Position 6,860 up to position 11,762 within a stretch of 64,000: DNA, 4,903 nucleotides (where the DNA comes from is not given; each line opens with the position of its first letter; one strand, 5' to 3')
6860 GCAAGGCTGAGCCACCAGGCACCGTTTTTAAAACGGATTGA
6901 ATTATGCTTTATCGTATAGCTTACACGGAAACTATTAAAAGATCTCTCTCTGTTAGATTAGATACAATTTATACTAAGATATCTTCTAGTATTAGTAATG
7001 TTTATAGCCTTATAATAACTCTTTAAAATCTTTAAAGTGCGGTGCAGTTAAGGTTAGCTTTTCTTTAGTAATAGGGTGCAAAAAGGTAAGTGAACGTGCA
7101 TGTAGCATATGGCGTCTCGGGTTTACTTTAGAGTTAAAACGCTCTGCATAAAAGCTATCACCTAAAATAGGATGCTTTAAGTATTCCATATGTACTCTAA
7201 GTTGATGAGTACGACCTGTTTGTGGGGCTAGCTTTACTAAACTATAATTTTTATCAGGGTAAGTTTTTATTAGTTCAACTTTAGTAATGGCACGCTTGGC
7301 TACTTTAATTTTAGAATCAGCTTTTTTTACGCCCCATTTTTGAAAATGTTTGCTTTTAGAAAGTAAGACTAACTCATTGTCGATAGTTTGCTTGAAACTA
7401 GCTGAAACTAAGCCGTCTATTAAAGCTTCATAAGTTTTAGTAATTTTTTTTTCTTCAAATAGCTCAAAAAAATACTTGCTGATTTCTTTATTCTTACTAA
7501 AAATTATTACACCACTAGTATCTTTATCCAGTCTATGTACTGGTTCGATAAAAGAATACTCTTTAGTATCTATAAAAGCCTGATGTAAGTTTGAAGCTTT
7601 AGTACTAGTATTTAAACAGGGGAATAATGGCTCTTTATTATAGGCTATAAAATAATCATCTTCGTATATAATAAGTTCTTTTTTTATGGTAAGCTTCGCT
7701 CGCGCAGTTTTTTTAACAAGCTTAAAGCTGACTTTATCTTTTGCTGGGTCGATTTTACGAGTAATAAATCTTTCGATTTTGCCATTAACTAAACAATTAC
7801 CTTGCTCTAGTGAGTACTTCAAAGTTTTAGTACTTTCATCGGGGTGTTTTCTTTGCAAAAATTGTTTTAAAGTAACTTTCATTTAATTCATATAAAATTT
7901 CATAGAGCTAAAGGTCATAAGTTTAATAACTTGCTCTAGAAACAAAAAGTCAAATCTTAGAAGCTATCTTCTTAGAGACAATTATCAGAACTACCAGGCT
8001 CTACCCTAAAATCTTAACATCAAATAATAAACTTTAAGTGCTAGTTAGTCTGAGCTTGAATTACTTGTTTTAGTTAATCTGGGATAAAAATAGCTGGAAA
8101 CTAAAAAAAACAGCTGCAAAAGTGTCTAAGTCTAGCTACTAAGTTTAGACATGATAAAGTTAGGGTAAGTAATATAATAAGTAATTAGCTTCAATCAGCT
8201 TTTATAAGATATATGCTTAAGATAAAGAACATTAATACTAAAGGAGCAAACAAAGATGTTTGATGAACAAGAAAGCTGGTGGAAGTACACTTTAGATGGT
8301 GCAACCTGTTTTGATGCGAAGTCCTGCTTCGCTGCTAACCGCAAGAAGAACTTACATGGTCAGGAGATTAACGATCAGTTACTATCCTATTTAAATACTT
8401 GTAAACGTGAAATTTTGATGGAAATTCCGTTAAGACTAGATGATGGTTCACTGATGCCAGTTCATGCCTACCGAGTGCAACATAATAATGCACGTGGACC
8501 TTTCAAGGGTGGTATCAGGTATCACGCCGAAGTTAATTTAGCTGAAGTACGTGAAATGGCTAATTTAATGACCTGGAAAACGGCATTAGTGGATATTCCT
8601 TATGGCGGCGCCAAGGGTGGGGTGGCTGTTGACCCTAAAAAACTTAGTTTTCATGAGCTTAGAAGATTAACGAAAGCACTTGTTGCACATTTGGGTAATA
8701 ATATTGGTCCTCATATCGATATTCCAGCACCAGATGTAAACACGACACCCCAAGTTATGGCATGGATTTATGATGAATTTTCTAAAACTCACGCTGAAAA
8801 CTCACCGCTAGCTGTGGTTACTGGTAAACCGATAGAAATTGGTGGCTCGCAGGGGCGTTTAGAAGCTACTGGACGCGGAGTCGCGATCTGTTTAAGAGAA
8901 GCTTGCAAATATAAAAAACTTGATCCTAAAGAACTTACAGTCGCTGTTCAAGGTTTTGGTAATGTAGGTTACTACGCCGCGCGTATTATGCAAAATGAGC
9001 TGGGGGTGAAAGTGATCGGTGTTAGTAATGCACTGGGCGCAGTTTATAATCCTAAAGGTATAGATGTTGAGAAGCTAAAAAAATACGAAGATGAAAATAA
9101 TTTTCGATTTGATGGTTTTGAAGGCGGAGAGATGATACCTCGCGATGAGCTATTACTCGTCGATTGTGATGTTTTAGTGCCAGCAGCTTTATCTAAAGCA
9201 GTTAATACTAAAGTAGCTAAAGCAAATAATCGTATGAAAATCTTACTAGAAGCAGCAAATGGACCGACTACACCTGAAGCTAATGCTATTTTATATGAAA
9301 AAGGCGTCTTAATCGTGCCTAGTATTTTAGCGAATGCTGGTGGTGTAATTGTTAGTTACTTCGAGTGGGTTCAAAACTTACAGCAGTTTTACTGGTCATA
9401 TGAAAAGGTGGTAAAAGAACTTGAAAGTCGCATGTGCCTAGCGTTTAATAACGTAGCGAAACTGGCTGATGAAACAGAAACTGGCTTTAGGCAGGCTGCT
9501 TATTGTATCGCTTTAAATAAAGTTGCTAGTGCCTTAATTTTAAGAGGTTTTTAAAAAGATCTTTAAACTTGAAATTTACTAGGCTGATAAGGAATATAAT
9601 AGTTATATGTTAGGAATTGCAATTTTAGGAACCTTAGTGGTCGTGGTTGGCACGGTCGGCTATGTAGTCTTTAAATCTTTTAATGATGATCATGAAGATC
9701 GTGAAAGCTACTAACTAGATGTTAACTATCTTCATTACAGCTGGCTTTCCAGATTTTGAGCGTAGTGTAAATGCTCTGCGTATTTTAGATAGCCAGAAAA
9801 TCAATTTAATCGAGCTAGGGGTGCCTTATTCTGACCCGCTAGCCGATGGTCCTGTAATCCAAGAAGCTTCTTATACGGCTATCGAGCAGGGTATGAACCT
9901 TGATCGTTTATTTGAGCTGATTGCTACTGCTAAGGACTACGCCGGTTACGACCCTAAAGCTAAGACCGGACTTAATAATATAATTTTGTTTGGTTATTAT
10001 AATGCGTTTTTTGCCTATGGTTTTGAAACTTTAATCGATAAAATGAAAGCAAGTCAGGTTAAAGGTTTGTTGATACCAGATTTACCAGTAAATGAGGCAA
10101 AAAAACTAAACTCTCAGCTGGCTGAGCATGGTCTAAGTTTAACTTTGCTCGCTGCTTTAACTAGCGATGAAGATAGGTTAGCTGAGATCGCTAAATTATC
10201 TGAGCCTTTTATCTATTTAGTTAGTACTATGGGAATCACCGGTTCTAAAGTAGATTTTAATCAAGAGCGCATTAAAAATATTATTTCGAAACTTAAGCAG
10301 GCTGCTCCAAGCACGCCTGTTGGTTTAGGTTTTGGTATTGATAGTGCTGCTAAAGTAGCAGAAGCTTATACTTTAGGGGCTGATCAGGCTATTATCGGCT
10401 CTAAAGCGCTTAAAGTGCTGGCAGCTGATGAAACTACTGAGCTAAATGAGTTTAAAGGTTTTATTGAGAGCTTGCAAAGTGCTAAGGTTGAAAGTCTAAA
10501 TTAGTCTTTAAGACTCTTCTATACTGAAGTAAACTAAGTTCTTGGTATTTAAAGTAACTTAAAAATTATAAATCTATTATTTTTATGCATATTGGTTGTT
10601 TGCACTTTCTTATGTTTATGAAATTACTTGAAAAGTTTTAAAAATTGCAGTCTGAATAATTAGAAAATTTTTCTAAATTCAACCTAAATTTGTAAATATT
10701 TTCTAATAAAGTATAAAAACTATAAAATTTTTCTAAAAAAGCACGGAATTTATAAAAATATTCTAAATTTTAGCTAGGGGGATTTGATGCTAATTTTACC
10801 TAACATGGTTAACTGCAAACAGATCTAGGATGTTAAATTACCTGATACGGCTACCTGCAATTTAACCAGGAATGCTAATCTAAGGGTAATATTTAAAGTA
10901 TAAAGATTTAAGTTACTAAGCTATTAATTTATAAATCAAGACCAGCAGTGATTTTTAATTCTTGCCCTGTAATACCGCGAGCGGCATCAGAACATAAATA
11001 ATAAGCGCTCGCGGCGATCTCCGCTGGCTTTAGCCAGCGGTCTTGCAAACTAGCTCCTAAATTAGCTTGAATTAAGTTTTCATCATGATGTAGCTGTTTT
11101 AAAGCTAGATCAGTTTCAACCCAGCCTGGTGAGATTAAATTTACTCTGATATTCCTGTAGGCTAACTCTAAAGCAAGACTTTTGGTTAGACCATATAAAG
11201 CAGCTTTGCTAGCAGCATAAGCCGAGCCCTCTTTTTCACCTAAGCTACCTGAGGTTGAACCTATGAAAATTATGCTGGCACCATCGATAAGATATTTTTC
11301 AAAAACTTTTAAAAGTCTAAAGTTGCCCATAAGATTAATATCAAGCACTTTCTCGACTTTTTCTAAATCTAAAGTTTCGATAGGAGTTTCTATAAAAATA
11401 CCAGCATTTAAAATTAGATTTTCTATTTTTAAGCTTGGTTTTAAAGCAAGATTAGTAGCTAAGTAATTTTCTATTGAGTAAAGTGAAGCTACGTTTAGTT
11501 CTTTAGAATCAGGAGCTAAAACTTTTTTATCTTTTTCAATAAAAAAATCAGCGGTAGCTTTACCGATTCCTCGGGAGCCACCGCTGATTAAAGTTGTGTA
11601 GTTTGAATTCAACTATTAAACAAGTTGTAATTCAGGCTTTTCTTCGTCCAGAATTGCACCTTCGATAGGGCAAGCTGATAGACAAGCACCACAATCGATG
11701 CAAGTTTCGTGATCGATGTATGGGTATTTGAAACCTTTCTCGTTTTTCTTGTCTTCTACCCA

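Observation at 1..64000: Strong over-representation of the palindrome GCGCGC (often extended to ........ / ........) in a ~30 % G+C genome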

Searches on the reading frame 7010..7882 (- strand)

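Call 22: search_protein_families(library=pfam, proteins=[window:7010-7882:-], max_evalue=0.01)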
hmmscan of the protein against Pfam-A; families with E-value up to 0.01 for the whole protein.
window:7010-7882:- (290 aa): 1 family
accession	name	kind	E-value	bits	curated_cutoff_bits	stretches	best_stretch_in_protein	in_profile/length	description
PF00849.27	PseudoU_synth_2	-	4.8e-28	98.7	26.8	1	78-233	2-151/152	RNA pseudouridylate synthase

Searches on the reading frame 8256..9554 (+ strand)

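Call 22: search_protein_families(library=pfam, proteins=[window:8256-9554:+], max_evalue=0.01)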
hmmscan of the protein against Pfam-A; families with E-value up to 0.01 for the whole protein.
window:8256-9554:+ (432 aa): 3 families
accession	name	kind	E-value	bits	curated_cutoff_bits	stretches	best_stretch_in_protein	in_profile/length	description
PF00208.27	ELFV_dehydrog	-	6.5e-74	249.1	23.4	1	196-431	1-241/241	Glutamate/Leucine/Phenylalanine/Valine dehydrogenase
PF02812.23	ELFV_dehydrog_N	-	2.5e-49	166.7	25.3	1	50-177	2-129/129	Glu/Leu/Phe/Val dehydrogenase, dimerisation domain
PF02826.25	2-Hacid_dh_C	-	0.0097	15.7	25.1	0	218-259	28-68/178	D-isomer specific 2-hydroxyacid dehydrogenase, NAD binding domain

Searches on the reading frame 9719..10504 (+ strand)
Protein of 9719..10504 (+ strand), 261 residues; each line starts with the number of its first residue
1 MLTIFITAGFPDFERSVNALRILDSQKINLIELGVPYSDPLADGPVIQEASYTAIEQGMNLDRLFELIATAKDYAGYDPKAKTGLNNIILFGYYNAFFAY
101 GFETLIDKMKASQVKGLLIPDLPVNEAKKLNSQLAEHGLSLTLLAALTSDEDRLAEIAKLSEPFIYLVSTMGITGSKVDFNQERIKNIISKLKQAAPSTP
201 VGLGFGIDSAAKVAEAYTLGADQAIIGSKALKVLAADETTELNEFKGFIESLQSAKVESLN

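Call 22: search_protein_families(library=pfam, proteins=[window:9719-10504:+], max_evalue=0.01)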
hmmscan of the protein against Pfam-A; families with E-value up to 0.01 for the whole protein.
window:9719-10504:+ (261 aa): 2 families
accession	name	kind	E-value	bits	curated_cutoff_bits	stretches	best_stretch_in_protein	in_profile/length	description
PF00290.26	Trp_syntA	-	2.1e-64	217.4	27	1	4-247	14-246/259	Tryptophan synthase alpha chain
PF00977.27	His_biosynth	-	0.00013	21.9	23.6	1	181-232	57-107/228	Histidine biosynthesis protein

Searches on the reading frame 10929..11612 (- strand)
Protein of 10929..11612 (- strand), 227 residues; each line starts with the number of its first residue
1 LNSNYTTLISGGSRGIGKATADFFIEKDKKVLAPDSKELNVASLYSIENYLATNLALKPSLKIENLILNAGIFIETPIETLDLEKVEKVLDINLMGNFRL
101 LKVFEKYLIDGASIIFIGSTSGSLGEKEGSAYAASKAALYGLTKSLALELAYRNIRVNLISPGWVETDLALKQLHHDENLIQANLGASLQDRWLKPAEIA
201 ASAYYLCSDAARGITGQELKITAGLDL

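Call 58: search_protein_families(library=pfam, proteins=[window:10929-11612:-], max_evalue=0.001)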
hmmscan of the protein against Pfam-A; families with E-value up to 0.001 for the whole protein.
window:10929-11612:- (227 aa): 4 families
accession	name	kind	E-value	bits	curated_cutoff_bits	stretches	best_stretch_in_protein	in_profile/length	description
PF13561.12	adh_short_C2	-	1.3e-40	139.9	27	1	61-225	70-235/236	Enoyl-(Acyl carrier protein) reductase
PF00106.31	adh_short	-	2.1e-34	119.2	26.6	1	60-172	75-189/195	short chain dehydrogenase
PF23441.1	SDR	-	2e-10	40.9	27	1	53-183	81-211/258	SDR-like rossmann domain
PF08659.16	KR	-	4.6e-07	30.4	22.6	1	61-144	80-161/180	KR domain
